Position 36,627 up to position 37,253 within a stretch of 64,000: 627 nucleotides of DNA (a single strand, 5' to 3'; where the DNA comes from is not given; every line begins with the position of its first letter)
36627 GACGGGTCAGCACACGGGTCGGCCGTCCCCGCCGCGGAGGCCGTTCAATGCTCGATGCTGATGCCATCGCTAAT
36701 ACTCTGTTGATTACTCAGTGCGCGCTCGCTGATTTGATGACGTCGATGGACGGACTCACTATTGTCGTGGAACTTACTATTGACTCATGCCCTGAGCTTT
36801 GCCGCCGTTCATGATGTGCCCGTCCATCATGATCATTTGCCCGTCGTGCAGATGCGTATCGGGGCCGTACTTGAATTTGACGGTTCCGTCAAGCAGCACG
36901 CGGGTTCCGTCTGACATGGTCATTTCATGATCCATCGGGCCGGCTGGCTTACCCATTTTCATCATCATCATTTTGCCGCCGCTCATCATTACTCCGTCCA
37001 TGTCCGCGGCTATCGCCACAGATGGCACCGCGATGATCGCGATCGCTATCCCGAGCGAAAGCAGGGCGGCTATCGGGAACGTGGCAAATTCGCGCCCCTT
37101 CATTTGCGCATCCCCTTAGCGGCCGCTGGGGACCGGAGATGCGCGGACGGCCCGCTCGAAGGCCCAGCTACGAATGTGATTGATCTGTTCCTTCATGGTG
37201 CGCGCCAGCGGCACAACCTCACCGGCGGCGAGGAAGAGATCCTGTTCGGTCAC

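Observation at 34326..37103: Met-rich periplasmic protein encoded at the head of a cytochrome b / NmrA-like / YedY-like molybdoenzyme operon: candidate sacrificial-methionine oxidant defence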

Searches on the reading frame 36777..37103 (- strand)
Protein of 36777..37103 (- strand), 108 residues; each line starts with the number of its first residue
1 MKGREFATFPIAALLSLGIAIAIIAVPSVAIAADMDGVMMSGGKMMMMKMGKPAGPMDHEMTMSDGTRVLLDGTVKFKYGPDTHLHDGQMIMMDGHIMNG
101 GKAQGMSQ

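Call 5: search_protein_families(library=pfam, proteins=[window:36777-37103:-], max_evalue=0.01)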
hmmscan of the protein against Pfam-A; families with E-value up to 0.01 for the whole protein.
window:36777-37103:- (108 aa): 1 family
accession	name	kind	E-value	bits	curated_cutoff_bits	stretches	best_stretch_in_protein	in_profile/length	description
PF20606.3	DUF6799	-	4.7e-20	71.6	26.8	1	36-97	2-63/63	Domain of unknown function (DUF6799)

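Call 6: search_protein_families(library=ncbifam, proteins=[window:36777-37103:-], max_evalue=0.01)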
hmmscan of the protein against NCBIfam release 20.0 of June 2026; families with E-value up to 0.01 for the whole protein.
window:36777-37103:- (108 aa): 0 families

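Call 10: find_encoding_contigs(protein=window:36777-37103:-, flank=8000, max_places=8)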
Protein window:36777-37103:- (108 aa): 2 contigs read that carry it; 2 places shown.
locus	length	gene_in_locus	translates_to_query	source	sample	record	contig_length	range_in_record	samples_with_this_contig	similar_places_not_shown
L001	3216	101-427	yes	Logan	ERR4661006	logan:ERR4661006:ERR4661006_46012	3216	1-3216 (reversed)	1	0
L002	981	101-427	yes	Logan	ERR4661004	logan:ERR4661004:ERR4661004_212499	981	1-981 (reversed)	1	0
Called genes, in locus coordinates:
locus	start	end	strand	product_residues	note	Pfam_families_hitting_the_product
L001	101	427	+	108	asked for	PF20606:DUF6799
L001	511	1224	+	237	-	PF01292:Ni_hydr_CYTB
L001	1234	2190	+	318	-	PF05368:NmrA, PF13460:NAD_binding_10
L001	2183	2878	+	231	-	PF00174:Oxidored_molyb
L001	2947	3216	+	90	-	?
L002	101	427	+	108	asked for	PF20606:DUF6799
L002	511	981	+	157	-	?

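Call 21: find_homologous_proteins(query=window:36777-37103:-, max_evalue=0.001)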
Query window:36777-37103:- (108 aa): 53 proteins with E <= 0.001 among 67 candidates.
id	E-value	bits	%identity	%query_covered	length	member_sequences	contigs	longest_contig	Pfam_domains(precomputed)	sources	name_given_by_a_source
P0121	1.9e-62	226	100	100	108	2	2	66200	PF20606.4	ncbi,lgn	ncbi:MAG TPA: DUF6799 domain-containing protein [Candidatus Binataceae bacterium]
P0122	7.3e-39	150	87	69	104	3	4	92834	PF20606.4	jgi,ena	jgi:hypothetical protein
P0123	8.7e-29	118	59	96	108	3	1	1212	PF20606.4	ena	-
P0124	1.1e-28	117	63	87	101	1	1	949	PF20606.4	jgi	-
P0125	2.5e-28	116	62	91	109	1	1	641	PF20606.4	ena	-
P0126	3.8e-28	116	64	87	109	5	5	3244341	PF20606.4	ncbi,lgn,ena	-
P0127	5.5e-28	115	68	81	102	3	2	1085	PF20606.4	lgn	-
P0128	2.1e-27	113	62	85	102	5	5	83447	PF20606.4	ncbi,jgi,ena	-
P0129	3.2e-27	113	71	69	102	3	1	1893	PF20606.4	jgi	-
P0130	3.3e-27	113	61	91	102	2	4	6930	PF20606.4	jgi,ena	jgi:hypothetical protein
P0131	5.4e-27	112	72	69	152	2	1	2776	PF20606.4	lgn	-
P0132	6.0e-27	112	62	87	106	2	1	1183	PF20606.4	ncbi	-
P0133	7.4e-27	111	63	85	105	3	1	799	PF20606.4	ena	-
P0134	1.0e-26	111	56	99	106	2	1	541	PF20606.4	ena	-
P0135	1.1e-26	111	65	85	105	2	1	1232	PF20606.4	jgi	jgi:uncharacterized protein DUF6799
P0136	1.1e-26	111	61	89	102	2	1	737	PF20606.4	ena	-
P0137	1.5e-26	110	64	81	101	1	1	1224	PF20606.4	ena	-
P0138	8.5e-26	108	62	85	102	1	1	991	PF20606.4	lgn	-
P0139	9.0e-26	108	60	85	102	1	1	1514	PF20606.4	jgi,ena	-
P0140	1.2e-25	108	70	70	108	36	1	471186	PF20606.4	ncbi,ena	-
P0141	1.4e-25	107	56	99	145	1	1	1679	PF20606.4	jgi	jgi:hypothetical protein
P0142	1.5e-25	107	58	87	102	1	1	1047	PF20606.4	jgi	jgi:Domain of unknown function (DUF6799)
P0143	2.4e-25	107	62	82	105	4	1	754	PF20606.4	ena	-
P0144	3.3e-25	106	60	85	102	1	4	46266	PF20606.4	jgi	jgi:hypothetical protein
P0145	4.4e-25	106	63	82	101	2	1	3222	PF20606.4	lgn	-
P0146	5.9e-25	105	60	88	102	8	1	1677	PF20606.4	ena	-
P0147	6.3e-25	105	60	83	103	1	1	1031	PF20606.4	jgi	jgi:hypothetical protein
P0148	8.9e-25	105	60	98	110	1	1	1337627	PF20606.4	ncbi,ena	-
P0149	1.4e-24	104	59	87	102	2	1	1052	PF20606.4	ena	-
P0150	3.4e-24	103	54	100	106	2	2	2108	PF20606.4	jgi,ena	-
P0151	3.8e-24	103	68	71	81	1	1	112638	PF20606.4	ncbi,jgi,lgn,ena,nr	ncbi:MAG TPA: DUF6799 domain-containing protein [Candidatus Binataceae bacterium]|nr:DUF6799 domain-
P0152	4.2e-24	103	53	98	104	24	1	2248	PF20606.4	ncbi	-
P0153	9.8e-24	101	57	87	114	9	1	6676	PF20606.4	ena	-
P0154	7.0e-23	99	61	77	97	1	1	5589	PF20606.4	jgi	jgi:hypothetical protein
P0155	8.0e-23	99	55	89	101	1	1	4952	PF20606.4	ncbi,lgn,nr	ncbi:MAG TPA: DUF6799 domain-containing protein [Candidatus Acidoferrales bacterium]|nr:DUF6799 doma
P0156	1.3e-22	98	68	63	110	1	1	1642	PF20606.4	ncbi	-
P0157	2.2e-22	97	64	68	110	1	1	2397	PF20606.4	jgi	jgi:hypothetical protein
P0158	3.6e-22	96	58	81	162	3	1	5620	PF20606.4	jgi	jgi:hypothetical protein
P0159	8.5e-22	95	60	75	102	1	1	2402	PF20606.4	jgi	jgi:hypothetical protein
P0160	9.9e-22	95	53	98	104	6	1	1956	PF20606.4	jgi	-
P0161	1.0e-21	95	54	91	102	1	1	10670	PF20606.4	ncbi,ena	-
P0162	2.0e-21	94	70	68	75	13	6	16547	PF20606.4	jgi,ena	jgi:hypothetical protein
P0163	2.5e-21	94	64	71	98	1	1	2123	PF20606.4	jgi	jgi:uncharacterized protein DUF6799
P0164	2.5e-21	94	64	69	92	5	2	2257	PF20606.4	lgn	-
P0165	8.8e-21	92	52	88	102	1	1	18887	PF20606.4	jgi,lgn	jgi:hypothetical protein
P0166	1.1e-20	92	57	87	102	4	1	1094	PF20606.4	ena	-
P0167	8.0e-20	89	65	72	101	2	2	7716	PF20606.4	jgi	jgi:hypothetical protein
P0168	9.5e-19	85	62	69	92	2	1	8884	PF20606.4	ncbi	-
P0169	1.4e-18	85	59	73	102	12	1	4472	PF20606.4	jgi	jgi:hypothetical protein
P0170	1.4e-18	85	51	93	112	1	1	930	PF20606.4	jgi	jgi:hypothetical protein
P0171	2.2e-17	81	67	65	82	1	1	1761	PF20606.4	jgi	jgi:hypothetical protein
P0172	2.7e-15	74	49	95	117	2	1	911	PF20606.4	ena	-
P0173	4.2e-9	54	90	29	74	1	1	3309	PF20606.4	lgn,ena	-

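Call 22: find_encoding_contigs(protein=P0122, flank=8000, max_places=4)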
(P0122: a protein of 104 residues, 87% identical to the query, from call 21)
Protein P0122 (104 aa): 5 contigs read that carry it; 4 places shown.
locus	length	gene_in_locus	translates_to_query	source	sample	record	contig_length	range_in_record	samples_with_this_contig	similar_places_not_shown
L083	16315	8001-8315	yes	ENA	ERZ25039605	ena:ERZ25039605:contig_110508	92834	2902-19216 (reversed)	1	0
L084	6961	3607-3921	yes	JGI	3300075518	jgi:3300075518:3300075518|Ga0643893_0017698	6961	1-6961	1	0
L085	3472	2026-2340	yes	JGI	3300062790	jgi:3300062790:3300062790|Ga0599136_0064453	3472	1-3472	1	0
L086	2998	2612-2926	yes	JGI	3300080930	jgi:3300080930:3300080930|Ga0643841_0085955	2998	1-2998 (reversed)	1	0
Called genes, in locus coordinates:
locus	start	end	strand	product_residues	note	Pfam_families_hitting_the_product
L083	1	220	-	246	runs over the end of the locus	-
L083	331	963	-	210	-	PF20408:Abhydrolase_11, PF12697:Abhydrolase_6 (weak)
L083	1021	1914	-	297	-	PF00561:Abhydrolase_1, PF12146:Hydrolase_4, PF12697:Abhydrolase_6, PF03096:Ndr (weak)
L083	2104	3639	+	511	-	PF00135:COesterase, PF20434:BD-FAE (weak), PF07859:Abhydrolase_3 (weak)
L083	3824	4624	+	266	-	PF20240:DUF6597, PF00165:HTH_AraC (faint), PF12833:HTH_18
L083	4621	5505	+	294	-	-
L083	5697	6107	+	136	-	PF02622:DUF179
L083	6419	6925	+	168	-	-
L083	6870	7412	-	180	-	-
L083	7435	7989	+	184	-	PF00004:AAA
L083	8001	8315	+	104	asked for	PF20606:DUF6799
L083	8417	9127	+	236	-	PF01292:Ni_hydr_CYTB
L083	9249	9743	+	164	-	PF05368:NmrA, PF13460:NAD_binding_10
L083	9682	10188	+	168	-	PF05368:NmrA (weak)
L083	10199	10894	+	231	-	PF00174:Oxidored_molyb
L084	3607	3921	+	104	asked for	PF20606:DUF6799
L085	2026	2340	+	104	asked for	PF20606:DUF6799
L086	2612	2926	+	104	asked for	PF20606:DUF6799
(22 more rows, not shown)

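Call 33: search_solved_structures(query=A2, max_evalue=10, show_alignments=3)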
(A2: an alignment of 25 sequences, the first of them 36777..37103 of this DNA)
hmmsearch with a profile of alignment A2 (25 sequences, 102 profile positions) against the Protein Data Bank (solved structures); distinct sequences matched with E-value up to 10: 2.
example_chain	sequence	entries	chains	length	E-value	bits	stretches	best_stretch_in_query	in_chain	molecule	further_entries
9l5v_W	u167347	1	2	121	0.011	18.7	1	8-58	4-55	Photosystem II protein W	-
3e29_A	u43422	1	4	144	0.91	12.5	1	40-98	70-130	uncharacterized protein Q7WE92_BORBR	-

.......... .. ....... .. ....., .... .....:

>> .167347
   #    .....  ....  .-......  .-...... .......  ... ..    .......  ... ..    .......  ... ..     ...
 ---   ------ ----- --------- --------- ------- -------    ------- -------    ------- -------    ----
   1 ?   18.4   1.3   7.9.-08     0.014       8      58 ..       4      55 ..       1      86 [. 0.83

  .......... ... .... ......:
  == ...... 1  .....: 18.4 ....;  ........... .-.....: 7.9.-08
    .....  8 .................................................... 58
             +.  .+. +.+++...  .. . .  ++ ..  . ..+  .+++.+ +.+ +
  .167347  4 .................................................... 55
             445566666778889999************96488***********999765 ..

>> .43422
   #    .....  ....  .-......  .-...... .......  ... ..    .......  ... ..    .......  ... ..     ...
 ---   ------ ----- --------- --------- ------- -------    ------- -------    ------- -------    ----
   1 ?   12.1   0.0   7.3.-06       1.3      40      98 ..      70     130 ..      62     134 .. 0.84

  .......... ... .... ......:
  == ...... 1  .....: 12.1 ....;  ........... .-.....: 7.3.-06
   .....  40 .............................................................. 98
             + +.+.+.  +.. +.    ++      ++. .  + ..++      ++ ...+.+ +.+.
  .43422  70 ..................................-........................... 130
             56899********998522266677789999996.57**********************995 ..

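Call 34: search_protein_families(library=pfam, proteins=[window:36777-37103:-], max_evalue=10)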
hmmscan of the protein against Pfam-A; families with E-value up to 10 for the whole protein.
window:36777-37103:- (108 aa): 2 families
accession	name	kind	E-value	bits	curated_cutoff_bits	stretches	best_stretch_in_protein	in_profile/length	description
PF20606.3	DUF6799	-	4.7e-20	71.6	26.8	1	36-97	2-63/63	Domain of unknown function (DUF6799)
PF11990.13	DUF3487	-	0.026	14.8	27.8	1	13-66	35-93/114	Protein of unknown function (DUF3487)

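Call 36: search_protein_representatives(alignment_id=A2)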
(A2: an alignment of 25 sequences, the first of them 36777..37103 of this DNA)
Query: 25 sequences, 102 profile positions. Proteins with E-value up to 0.001 (for the whole library): 1850; up to 1e-10: 456; up to 1e-30: 21. The best 150 are listed.
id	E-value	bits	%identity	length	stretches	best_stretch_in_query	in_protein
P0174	1.7e-58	210.8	-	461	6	28-91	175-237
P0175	8.4e-56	202.2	-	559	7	29-93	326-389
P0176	3.9e-54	196.8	-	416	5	28-92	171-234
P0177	1.9e-46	172.1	-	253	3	21-96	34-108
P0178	8.5e-45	166.8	-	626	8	30-93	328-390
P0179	7.8e-44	163.7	-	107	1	2-102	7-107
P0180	3.5e-43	161.6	-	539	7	33-92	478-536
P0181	1.4e-42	159.7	-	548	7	25-95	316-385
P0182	1.4e-42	159.7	-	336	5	30-92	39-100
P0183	9.3e-41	153.8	-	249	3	7-101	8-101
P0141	1.7e-36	140.2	-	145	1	1-101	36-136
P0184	2.2e-36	139.8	-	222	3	26-94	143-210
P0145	3.8e-35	135.8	-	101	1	6-102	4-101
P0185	2.1e-34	133.5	-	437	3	25-93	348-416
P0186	1.6e-33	130.6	-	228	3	10-91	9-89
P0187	1.5e-32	127.4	-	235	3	9-97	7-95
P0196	8.4e-30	118.7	-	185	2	9-92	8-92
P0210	1.3e-26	108.5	-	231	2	29-93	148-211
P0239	9.1e-24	99.3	-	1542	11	59-97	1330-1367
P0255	1.4e-22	95.5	-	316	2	25-90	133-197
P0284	2.7e-20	88.2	-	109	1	7-101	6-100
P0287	3.2e-20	87.9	-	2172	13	50-94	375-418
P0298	3.5e-19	84.6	-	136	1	15-101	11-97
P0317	4.1e-18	81.1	-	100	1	12-95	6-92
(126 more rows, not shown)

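Call 38: list_cluster_members(proteins=[P0174, P0177, P0183, P0187, P0196, P0210, P0255, P0185, P0239, P0287])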
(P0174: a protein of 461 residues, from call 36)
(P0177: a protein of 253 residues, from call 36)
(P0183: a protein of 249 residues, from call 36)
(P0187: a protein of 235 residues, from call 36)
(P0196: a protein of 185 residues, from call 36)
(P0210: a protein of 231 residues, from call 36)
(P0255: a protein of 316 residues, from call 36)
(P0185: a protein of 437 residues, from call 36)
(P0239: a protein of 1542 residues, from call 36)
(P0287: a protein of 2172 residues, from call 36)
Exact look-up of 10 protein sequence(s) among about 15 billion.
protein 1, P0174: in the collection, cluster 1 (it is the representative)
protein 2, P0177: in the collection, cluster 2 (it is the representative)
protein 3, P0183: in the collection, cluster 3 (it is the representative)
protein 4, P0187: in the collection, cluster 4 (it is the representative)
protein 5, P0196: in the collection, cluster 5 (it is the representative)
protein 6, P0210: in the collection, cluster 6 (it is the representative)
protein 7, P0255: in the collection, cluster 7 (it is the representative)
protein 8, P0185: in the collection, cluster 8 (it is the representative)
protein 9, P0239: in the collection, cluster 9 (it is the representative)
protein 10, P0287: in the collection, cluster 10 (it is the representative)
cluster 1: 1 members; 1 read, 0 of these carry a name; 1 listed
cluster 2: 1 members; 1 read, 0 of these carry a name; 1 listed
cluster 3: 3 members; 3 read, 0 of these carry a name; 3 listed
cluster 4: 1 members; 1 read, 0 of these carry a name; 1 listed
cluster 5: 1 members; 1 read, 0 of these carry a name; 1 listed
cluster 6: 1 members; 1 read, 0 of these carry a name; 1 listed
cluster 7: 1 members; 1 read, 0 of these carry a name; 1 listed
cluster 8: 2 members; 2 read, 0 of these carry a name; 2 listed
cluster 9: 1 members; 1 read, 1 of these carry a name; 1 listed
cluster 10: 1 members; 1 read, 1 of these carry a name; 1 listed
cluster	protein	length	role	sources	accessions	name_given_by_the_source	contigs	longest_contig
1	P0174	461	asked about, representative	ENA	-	-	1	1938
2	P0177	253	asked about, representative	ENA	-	-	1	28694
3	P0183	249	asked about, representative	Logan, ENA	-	-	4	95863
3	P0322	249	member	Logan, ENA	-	-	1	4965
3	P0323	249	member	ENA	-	-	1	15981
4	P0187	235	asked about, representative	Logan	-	-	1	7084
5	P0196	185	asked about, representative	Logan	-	-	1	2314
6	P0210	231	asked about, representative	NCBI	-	-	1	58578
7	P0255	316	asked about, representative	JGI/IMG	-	-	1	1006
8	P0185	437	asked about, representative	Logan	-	-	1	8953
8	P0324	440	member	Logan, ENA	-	-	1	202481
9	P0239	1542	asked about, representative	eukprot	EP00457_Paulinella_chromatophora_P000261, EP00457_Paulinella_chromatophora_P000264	gb/GEZN01000261.1/.p1 GENE.gb/GEZN01000261.1/~~gb/GEZN01000261.1/.p1 ORF type:complete ...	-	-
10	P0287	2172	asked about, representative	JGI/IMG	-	RNase P/RNase MRP subunit p29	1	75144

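Call 39: find_encoding_contigs(protein=P0183, flank=5000, max_places=2)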
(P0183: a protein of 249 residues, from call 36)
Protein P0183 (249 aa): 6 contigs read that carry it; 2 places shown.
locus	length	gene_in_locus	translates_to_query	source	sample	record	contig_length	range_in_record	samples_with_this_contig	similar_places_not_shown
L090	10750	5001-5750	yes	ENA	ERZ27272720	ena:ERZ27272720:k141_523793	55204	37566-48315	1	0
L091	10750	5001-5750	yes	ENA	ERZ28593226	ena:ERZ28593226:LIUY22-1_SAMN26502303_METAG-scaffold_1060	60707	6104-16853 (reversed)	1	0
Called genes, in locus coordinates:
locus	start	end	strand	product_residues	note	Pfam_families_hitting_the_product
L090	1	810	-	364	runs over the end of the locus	PF13489:Methyltransf_23 (weak), PF06325:PrmA, PF13847:Methyltransf_31, PF08241:Methyltransf_11 (weak), PF13649:Methyltransf_25, PF22528:PRMT_C (weak)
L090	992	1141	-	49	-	-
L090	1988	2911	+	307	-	PF13668:Ferritin_2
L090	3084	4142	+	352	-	PF00135:COesterase, PF20434:BD-FAE, PF07859:Abhydrolase_3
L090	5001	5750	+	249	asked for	PF20606:DUF6799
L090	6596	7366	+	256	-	PF03942:DTW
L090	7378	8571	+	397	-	PF22660:RS_preATP-grasp-like, PF02222:ATP-grasp, PF02786:CPSase_L_D2 (weak), PF07478:Dala_Dala_lig_C (faint), PF21244:PurT_C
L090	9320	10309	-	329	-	PF01471:PG_binding_1, PF03734:YkuD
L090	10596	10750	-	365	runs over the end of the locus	PF00989:PAS (weak), PF13188:PAS_8 (faint), PF08448:PAS_4, PF00989:PAS (weak), PF08448:PAS_4, PF13426:PAS_9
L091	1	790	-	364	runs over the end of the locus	PF13489:Methyltransf_23 (weak), PF06325:PrmA, PF13847:Methyltransf_31, PF08241:Methyltransf_11 (weak), PF13649:Methyltransf_25, PF22528:PRMT_C (weak)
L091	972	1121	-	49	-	-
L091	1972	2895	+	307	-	PF13668:Ferritin_2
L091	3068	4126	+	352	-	PF00135:COesterase, PF20434:BD-FAE, PF07859:Abhydrolase_3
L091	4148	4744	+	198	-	-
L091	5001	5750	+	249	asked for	PF20606:DUF6799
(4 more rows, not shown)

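Call 40: find_encoding_contigs(protein=P0177, flank=5000, max_places=2)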
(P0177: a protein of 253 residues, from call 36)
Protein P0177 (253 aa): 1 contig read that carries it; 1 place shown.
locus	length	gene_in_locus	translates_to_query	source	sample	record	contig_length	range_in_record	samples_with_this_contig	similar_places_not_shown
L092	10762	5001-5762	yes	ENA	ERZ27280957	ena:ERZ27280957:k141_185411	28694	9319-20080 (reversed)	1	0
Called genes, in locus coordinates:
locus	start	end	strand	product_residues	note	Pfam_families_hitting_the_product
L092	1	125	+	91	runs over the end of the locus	-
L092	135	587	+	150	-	PF09537:DUF2383 (weak)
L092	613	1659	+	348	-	PF00135:COesterase, PF10340:Say1_Mug180 (weak), PF20434:BD-FAE, PF07859:Abhydrolase_3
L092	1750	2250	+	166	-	PF16242:Pyrid_ox_like, PF01243:PNPOx_N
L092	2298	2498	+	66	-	-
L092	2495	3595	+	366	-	PF03747:ADP_ribosyl_GH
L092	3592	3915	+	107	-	-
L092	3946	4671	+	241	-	PF03358:FMN_red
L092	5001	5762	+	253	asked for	PF14262:Cthe_2159 (faint), PF20606:DUF6799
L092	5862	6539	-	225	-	PF00072:Response_reg, PF00196:GerE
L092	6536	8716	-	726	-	PF08447:PAS_3 (faint), PF00989:PAS, PF13188:PAS_8, PF13426:PAS_9, PF21370:PAS_GdpP (faint), PF08448:PAS_4 (weak), PF07730:HisKA_3, PF02518:HATPase_c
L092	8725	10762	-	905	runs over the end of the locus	PF01339:CheB_methylest, PF03705:CheR_N, PF01739:CheR, PF28159:CEP89 (weak), PF21007:FBF1 (weak), PF10473:CENP-F_leu_zip (faint), PF13596:PAS_10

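Call 81: predict_structure(alignment_id=A2)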
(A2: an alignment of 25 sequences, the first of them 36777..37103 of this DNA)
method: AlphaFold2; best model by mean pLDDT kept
length: 108 residues; sequences in the alignment: 25
mean_pLDDT: 76.2   pTM: 0.58
mean pLDDT of the five models: 76.2, 76.0, 74.4, 73.9, 73.6
residues with pLDDT >= 90: 50; 70-90: 17; 50-70: 27; < 50: 14
segments of 3 or more residues with pLDDT < 50: 1-5, 104-108
pLDDT, mean of each block of 10 residues (from residue 1): 48 54 52 81 92 92 92 94 94 87 47
secondary structure, 60 per line:
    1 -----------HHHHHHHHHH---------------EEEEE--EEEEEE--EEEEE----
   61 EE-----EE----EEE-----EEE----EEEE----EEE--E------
elements in order: H12-21 E37-41 E44-49 E52-56 E74-76 E82-84 E89-92 E97-99

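Call 98: find_encoding_contigs(protein=P0317, flank=4000, max_places=2)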
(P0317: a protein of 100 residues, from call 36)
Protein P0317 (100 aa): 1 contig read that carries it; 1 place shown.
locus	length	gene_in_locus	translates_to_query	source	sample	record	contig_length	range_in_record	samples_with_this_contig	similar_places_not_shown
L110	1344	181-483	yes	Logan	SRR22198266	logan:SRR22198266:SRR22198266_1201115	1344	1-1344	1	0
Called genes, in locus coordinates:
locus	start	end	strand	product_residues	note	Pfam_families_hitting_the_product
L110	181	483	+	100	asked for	PF20606:DUF6799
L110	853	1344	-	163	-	?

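Call 99: find_encoding_contigs(protein=P0298, flank=4000, max_places=2)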
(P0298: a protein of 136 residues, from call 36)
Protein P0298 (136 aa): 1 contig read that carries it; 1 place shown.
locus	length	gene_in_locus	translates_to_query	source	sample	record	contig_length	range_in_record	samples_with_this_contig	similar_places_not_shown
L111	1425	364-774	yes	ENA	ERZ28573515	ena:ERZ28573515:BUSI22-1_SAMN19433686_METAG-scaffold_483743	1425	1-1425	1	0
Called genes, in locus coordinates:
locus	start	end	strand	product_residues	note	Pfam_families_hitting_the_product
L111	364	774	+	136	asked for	PF20606:DUF6799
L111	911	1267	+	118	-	PF07784:DUF1622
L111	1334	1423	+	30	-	?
